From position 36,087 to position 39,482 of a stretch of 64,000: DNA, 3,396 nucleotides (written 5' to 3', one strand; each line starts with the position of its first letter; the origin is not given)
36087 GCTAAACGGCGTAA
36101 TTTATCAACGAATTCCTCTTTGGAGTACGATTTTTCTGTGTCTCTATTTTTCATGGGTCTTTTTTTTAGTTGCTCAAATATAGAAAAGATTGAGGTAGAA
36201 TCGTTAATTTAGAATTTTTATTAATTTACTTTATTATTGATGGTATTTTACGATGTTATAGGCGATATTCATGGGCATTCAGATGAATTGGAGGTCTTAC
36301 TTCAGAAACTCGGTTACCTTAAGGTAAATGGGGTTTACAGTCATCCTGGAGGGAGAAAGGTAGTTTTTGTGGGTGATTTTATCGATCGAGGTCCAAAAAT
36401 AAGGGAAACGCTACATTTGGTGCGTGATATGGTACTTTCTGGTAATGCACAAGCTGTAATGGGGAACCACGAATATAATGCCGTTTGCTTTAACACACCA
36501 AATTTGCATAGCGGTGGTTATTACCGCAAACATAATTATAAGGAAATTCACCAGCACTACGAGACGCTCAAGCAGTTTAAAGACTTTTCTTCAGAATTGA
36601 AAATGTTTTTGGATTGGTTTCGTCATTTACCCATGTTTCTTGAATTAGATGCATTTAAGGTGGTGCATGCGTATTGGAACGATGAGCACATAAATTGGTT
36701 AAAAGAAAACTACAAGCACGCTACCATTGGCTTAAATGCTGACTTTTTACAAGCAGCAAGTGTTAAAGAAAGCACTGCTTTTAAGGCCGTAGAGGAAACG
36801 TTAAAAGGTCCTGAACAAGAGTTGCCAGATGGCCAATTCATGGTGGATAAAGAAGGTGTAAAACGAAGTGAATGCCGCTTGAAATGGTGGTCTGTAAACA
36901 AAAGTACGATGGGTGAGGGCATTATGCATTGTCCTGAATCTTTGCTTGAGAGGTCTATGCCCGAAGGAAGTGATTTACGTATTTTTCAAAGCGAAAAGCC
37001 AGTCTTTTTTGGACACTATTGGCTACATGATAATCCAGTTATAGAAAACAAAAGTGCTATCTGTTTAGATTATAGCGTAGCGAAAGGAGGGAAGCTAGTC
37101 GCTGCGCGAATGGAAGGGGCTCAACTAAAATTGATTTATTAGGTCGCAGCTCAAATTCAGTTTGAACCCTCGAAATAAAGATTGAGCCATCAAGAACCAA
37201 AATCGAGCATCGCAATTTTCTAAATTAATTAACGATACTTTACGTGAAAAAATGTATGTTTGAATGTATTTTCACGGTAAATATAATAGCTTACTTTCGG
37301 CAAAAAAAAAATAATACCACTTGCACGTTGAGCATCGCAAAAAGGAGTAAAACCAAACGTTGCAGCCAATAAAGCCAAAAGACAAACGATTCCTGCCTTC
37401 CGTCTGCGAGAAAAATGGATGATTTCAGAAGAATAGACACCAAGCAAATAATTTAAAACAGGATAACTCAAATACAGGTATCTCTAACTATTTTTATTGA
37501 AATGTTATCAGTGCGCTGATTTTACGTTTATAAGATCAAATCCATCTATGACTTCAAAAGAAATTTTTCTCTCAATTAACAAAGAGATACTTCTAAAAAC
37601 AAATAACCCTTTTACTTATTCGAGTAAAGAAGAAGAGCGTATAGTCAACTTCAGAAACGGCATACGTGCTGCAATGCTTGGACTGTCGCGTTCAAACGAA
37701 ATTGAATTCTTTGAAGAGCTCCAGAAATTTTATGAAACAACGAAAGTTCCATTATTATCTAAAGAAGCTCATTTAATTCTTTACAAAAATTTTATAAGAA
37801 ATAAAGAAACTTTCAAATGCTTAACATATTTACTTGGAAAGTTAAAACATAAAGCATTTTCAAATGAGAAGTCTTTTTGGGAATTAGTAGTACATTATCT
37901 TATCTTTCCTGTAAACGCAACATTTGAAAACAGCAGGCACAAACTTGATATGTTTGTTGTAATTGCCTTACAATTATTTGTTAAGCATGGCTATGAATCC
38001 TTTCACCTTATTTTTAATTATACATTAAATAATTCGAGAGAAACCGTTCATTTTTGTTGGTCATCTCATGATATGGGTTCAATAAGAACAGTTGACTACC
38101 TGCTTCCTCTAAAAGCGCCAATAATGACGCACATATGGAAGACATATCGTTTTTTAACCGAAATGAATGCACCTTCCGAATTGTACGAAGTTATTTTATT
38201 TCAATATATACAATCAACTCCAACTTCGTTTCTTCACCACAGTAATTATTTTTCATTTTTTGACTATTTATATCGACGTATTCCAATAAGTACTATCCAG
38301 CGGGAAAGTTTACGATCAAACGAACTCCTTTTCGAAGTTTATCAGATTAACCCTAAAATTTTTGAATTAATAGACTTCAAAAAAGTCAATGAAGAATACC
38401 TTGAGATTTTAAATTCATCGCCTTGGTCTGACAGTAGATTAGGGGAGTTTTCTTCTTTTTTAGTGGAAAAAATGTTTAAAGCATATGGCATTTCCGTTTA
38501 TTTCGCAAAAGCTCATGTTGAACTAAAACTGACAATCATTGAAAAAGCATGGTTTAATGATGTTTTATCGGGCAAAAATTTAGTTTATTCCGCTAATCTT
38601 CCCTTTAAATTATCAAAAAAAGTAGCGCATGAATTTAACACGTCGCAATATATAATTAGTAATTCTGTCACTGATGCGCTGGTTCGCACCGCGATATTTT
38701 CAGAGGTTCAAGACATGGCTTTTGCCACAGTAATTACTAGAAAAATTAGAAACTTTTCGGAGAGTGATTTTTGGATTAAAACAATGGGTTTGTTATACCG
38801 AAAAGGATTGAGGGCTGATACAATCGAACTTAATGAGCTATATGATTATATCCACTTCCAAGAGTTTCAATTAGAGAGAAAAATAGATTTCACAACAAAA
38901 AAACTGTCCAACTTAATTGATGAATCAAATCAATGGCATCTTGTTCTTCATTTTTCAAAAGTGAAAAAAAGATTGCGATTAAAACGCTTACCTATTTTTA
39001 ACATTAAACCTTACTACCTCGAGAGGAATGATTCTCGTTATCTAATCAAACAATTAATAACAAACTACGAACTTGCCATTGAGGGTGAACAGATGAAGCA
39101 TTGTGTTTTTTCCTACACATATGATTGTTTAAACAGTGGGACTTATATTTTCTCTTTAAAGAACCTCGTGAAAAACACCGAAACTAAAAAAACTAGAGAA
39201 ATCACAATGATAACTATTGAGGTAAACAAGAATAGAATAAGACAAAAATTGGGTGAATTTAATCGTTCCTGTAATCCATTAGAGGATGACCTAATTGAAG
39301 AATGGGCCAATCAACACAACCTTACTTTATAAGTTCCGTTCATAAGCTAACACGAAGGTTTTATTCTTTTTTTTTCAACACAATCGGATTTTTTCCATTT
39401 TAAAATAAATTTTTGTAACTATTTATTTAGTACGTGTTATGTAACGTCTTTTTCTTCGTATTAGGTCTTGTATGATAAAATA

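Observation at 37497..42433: Four-gene block beside tRNA-Val: PcfJ-like protein, unknown protein, orphan ECF-like sigma factor and AAA+ ATPase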

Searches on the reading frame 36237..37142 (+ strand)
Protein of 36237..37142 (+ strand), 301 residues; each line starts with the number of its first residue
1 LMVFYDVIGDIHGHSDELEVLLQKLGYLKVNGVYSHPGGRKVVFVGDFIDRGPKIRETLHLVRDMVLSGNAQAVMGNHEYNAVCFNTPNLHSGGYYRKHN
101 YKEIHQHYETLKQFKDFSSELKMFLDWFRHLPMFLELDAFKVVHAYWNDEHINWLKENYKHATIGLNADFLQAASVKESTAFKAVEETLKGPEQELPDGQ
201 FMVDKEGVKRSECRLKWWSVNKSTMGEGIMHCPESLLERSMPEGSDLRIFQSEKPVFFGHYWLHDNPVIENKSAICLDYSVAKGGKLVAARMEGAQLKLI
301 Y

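Call 45: search_protein_families(library=phrogs, proteins=[window:36237-37142:+], max_evalue=0.01)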
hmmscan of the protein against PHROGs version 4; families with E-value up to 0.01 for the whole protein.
window:36237-37142:+ (301 aa): 5 families
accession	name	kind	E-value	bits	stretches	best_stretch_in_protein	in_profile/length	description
phrog_246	-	other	6.1e-22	79.2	1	7-297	180-387/417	NinI-like serine-threonine phosphatase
phrog_8238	-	DNA, RNA and nucleotide metabolism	2.2e-10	40.3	1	7-118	176-281/737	RNA ligase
phrog_20114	-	other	1.1e-08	36.5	1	7-104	7-102/131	phosphoesterase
phrog_28031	-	unknown function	4e-05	23.9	1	7-80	145-217/406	-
phrog_1649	-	other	0.00042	20.1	1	6-108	39-123/308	metallo-phosphoesterase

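Call 46: search_protein_families(library=pfam, proteins=[window:36237-37142:+], max_evalue=0.01)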
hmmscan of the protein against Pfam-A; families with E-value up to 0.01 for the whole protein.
window:36237-37142:+ (301 aa): 1 family
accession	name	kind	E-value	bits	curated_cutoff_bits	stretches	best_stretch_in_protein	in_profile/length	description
PF00149.33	Metallophos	-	1.2e-11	45.9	21.5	1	7-146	5-116/191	Calcineurin-like phosphoesterase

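Call 67: search_protein_families(library=ncbifam, proteins=[window:36237-37142:+], max_evalue=0.01)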
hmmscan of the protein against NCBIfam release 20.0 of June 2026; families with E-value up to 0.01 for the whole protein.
window:36237-37142:+ (301 aa): 6 families
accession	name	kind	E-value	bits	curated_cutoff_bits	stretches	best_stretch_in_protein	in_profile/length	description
TIGR04075.1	bacter_Pnkp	equivalog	9e-27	93.6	750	1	5-126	182-303/851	polynucleotide kinase-phosphatase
NF010148.0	PRK13625.1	equivalog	3.6e-18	66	340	1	5-141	3-134/245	bis(5'-nucleosyl)-tetraphosphatase PrpE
NF001204.0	PRK00166.1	equivalog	1.3e-14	54.2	176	1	7-145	5-121/276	symmetrical bis(5'-nucleosyl)-tetraphosphatase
TIGR00668.1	apaH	equivalog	1e-06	28.4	222.85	1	7-83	5-71/279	bis(5'-nucleosyl)-tetraphosphatase (symmetrical) ApaH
NF008516.0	PRK11439.1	equivalog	5e-06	26.7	326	1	7-155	21-153/218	protein-serine/threonine phosphatase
NF007425.0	PRK09968.1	equivalog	6.8e-05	22.6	332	1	7-116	19-122/218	protein-serine/threonine phosphatase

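Call 68: search_protein_families(library=padloc, proteins=[window:36237-37142:+], max_evalue=0.001)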
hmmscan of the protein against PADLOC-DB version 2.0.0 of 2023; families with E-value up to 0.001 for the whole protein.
window:36237-37142:+ (301 aa): 0 families

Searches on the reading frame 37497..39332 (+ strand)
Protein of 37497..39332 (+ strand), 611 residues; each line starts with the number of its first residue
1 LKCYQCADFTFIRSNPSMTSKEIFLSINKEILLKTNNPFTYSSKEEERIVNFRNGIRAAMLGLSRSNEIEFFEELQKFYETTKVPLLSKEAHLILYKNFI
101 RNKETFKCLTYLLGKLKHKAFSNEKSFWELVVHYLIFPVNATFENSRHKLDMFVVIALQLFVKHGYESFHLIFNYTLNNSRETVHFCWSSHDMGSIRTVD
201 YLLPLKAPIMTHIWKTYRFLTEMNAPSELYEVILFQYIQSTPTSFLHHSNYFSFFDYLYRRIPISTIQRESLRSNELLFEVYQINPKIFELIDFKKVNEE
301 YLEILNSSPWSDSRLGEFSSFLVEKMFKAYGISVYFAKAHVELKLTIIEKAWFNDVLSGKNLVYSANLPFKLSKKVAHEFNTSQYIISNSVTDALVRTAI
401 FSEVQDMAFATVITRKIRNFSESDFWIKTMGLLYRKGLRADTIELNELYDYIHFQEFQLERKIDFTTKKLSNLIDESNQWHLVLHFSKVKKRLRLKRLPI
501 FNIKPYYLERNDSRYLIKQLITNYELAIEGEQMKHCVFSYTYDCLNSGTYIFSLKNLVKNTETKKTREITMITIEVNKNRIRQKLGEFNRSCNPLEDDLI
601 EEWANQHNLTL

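Call 3: search_protein_families(library=pfam, proteins=[window:37497-39332:+], max_evalue=1)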
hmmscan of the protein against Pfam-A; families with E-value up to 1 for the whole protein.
window:37497-39332:+ (611 aa): 3 families
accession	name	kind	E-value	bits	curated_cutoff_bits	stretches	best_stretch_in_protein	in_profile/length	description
PF14284.11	PcfJ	-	1e-09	38.8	25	1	496-592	55-138/147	PcfJ-like protein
PF06014.16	YqgQ-like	-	0.052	14.1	25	1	323-349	7-33/61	YqgQ-like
PF17221.8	COMMD1_N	-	0.15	12.8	23.4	0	383-415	17-49/102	COMMD1 N-terminal domain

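Call 4: search_protein_families(library=padloc, proteins=[window:37497-39332:+], max_evalue=1)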
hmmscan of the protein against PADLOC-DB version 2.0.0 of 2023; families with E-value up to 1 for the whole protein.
window:37497-39332:+ (611 aa): 0 families

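Call 5: search_protein_families(library=ncbifam, proteins=[window:37497-39332:+], max_evalue=1)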
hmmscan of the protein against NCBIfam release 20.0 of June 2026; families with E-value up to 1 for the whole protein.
window:37497-39332:+ (611 aa): 0 families

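Call 45: search_protein_families(library=phrogs, proteins=[window:37497-39332:+], max_evalue=0.01)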
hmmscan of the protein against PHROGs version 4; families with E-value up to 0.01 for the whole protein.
window:37497-39332:+ (611 aa): 2 families
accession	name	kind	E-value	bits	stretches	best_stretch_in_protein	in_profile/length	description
phrog_3169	-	unknown function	2.7e-13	50.8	1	520-610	386-469/474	-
phrog_8470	-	unknown function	1.2e-05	25.4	1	512-605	461-549/567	-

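Call 65: search_solved_structures(query=window:37548-39332:+, max_evalue=10, show_alignments=2)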
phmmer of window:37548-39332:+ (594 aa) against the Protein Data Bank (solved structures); distinct sequences matched with E-value up to 10: 0.
